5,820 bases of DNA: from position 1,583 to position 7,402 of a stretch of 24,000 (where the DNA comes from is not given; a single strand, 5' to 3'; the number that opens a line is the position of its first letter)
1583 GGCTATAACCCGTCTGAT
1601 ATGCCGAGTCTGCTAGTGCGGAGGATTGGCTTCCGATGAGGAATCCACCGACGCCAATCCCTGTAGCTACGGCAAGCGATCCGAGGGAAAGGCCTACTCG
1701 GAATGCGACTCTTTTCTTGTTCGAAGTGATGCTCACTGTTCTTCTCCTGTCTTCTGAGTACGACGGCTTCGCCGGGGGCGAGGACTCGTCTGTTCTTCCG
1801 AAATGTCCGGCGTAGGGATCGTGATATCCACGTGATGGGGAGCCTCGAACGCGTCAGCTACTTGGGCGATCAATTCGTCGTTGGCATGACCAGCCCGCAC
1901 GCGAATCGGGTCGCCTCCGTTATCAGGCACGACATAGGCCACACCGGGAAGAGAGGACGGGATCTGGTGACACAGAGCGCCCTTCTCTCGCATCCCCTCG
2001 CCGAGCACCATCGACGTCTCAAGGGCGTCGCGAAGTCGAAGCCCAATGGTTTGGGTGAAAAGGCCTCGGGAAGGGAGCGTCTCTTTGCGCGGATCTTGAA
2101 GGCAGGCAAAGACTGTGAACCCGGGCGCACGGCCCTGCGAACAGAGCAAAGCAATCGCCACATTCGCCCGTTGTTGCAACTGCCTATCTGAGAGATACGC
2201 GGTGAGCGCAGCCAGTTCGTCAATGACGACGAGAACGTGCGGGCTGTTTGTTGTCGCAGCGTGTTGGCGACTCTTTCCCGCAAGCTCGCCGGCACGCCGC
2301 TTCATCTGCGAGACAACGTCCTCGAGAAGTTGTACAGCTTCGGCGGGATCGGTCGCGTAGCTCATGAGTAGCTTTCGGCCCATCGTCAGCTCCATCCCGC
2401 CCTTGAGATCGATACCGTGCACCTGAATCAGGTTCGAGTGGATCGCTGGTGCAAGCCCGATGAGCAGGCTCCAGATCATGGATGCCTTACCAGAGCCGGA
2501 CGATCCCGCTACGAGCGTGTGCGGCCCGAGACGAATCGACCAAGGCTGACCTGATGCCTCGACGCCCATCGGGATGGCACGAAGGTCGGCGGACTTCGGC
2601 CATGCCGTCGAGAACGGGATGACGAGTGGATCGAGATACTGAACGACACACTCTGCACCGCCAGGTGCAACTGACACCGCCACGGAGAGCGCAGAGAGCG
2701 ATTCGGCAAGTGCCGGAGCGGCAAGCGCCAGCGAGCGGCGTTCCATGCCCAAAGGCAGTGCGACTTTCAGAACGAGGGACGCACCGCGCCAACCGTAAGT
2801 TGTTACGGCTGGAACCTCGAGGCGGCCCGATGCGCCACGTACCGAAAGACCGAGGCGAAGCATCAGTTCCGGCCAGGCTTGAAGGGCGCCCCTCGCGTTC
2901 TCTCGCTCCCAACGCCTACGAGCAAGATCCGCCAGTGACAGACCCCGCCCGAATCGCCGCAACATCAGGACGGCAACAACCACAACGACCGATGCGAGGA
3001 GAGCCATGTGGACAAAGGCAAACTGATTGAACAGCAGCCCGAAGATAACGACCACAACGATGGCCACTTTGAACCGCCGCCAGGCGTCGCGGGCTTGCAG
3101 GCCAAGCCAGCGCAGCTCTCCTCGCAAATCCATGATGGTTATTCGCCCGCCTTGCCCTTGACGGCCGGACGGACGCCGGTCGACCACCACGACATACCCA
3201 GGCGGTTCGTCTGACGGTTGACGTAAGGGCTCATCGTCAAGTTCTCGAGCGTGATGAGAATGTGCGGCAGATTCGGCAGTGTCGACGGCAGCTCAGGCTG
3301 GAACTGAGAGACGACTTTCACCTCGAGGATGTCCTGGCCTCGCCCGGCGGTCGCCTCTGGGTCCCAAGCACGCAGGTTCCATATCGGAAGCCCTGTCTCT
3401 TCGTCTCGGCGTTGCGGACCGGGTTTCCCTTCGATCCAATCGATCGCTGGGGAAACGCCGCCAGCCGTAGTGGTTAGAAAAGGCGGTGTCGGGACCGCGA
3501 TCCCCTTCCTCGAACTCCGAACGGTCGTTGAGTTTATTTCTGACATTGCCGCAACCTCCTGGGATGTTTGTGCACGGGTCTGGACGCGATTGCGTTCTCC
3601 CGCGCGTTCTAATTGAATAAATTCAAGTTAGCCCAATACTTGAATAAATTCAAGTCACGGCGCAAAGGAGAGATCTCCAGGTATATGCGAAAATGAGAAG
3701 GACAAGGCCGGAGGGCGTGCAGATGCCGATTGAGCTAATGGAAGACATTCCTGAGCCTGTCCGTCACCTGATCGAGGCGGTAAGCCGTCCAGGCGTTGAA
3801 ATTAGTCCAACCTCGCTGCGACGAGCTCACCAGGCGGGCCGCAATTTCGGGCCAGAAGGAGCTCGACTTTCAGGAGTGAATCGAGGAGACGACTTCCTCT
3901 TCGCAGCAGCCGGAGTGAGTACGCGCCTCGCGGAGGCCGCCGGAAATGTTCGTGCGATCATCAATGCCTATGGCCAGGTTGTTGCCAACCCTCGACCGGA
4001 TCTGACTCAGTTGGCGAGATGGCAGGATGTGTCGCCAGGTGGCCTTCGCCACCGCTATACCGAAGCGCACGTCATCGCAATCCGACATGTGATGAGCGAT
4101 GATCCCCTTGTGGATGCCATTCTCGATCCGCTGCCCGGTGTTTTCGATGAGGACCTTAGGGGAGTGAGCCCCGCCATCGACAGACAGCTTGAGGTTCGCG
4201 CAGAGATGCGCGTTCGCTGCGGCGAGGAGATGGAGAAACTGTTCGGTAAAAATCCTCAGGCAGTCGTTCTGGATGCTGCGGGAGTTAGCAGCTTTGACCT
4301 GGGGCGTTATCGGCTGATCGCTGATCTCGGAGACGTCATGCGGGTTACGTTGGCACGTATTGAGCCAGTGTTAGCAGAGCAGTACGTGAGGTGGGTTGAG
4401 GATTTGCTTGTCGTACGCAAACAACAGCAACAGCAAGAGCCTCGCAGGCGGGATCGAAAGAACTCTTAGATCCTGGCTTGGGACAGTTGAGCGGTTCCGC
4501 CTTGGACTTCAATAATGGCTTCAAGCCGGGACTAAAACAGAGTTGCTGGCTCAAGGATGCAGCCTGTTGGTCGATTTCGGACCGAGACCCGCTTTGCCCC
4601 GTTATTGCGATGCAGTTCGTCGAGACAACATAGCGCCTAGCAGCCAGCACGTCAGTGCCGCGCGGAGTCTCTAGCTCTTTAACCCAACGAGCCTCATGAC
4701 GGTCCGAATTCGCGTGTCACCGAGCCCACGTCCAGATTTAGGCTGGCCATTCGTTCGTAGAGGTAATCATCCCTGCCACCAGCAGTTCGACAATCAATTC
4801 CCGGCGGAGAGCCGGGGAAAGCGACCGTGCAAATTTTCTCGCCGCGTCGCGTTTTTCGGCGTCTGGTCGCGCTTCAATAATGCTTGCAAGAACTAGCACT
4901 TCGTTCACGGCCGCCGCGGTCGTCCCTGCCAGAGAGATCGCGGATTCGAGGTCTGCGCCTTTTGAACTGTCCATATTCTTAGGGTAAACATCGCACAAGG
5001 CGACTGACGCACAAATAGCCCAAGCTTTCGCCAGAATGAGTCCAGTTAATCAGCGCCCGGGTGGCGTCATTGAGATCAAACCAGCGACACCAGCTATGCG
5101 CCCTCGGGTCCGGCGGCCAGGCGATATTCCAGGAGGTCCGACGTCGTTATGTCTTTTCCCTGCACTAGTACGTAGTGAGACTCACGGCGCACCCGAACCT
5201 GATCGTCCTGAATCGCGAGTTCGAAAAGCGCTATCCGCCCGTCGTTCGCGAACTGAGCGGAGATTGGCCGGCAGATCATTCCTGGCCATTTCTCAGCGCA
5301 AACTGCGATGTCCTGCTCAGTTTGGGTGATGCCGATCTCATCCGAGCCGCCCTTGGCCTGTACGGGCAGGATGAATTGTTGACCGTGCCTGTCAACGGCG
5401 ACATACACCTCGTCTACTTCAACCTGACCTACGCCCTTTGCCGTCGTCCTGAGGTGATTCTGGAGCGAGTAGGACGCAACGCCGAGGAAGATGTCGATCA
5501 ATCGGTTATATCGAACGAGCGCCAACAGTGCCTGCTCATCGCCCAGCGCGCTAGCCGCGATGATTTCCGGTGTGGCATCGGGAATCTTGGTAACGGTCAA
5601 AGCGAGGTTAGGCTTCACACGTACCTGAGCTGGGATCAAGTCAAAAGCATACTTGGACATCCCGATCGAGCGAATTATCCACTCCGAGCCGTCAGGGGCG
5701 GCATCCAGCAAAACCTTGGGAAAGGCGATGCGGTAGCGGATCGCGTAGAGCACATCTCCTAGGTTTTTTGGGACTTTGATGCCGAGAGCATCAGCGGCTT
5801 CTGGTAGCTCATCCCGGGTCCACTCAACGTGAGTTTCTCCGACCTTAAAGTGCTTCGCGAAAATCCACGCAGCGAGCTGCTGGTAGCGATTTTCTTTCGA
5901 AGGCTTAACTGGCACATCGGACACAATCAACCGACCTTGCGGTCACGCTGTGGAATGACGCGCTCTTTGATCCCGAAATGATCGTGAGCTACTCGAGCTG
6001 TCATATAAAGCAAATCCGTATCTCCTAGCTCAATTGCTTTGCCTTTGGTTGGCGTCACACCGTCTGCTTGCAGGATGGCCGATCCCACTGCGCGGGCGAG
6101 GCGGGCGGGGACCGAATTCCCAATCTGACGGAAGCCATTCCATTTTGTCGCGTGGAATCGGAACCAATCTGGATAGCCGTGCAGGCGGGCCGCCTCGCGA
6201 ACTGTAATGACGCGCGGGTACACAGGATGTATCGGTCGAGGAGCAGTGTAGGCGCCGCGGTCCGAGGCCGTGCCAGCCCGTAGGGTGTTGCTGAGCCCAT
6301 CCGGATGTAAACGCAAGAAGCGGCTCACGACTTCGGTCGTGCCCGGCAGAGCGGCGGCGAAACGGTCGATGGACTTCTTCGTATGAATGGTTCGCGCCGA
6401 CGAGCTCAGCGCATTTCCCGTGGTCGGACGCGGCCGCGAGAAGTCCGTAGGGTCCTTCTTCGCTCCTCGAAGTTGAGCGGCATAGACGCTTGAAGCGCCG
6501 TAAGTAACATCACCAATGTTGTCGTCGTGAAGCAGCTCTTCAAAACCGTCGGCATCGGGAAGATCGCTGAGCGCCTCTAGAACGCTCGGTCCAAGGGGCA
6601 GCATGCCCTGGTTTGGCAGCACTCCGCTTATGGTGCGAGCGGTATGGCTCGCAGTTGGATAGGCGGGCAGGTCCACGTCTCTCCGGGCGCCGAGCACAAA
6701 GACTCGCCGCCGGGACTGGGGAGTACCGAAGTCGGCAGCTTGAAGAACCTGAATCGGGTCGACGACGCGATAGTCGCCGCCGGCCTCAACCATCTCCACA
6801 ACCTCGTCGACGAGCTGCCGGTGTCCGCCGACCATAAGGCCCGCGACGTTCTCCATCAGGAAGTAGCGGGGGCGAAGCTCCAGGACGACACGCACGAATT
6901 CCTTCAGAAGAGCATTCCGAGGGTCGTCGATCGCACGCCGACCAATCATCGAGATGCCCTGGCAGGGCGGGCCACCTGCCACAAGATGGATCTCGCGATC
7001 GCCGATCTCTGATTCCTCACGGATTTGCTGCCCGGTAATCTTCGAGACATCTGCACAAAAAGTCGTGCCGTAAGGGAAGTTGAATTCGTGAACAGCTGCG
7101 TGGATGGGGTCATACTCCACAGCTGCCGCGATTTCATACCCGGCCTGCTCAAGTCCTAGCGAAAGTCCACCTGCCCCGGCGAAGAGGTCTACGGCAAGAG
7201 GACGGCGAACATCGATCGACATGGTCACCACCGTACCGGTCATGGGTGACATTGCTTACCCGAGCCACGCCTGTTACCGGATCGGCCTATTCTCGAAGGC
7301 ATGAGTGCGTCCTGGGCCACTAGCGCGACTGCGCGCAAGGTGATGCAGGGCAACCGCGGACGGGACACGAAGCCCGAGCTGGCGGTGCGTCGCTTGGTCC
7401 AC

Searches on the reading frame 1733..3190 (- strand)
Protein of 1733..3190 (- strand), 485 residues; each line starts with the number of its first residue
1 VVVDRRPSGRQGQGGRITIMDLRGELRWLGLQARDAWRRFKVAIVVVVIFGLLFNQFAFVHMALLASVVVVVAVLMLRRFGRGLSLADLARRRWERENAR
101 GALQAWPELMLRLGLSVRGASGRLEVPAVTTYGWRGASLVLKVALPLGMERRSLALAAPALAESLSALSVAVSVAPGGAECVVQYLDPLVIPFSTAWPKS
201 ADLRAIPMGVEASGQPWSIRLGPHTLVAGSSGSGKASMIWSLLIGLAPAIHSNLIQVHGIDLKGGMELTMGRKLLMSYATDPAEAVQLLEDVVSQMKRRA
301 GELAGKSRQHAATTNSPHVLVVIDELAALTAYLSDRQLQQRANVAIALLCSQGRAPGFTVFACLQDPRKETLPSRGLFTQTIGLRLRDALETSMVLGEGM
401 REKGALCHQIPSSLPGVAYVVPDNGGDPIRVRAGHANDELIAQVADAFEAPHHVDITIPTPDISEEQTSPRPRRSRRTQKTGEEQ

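Call 29: search_protein_families(library=pfam, proteins=[window:1733-3190:-], max_evalue=0.01)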
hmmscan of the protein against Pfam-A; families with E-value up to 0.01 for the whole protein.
window:1733-3190:- (485 aa): 2 families
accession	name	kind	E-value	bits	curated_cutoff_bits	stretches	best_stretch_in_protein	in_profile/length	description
PF01580.24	FtsK_SpoIIIE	-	7.5e-16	58.7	24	1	202-303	16-123/221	FtsK/SpoIIIE family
PF20703.3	nSTAND1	-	5.4e-05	23.4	27.1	1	223-350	34-146/379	Novel STAND NTPase 1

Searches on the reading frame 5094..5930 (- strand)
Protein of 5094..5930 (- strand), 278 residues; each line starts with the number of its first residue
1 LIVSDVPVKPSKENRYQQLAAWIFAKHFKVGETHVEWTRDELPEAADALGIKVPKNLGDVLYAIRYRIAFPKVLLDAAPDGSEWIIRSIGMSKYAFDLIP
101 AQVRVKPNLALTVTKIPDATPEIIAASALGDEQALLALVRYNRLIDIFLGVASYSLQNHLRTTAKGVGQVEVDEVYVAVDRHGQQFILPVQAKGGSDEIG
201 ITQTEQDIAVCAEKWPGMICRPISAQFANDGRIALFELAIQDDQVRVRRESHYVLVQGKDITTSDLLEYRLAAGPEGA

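Call 29: search_protein_families(library=pfam, proteins=[window:5094-5930:-], max_evalue=0.01)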
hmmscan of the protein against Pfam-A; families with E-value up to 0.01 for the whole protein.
window:5094-5930:- (278 aa): 0 families

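Call 69: search_protein_families(library=pfam, proteins=[window:5094-5930:-], max_evalue=0.05)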
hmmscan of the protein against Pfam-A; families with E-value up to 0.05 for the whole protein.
window:5094-5930:- (278 aa): 0 families

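Call 75: search_protein_families(library=padloc, proteins=[window:5094-5930:-], max_evalue=0.05)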
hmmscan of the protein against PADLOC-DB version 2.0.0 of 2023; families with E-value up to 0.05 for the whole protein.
window:5094-5930:- (278 aa): 1 family
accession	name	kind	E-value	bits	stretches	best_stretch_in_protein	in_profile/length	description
PDLC03404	REase_II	-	2.5e-111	369.1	1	12-270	2-259/260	Type II restriction enzyme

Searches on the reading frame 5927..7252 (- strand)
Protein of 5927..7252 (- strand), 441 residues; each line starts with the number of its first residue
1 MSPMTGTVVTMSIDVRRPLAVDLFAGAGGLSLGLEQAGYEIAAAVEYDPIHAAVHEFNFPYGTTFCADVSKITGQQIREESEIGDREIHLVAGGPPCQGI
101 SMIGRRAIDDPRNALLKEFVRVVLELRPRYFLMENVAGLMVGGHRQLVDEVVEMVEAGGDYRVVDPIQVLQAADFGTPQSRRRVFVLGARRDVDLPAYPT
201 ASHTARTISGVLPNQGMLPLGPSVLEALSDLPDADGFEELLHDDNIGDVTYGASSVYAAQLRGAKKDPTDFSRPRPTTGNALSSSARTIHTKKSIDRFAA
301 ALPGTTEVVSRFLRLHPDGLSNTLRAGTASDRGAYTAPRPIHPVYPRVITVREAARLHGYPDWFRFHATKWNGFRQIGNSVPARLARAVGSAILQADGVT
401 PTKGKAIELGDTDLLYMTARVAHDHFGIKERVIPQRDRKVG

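Call 29: search_protein_families(library=pfam, proteins=[window:5927-7252:-], max_evalue=0.01)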
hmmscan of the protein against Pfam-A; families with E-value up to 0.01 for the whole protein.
window:5927-7252:- (441 aa): 1 family
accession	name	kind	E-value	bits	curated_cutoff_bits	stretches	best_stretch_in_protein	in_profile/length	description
PF00145.23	DNA_methylase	-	1.9e-60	205.4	22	1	21-394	4-323/324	C-5 cytosine-specific DNA methylase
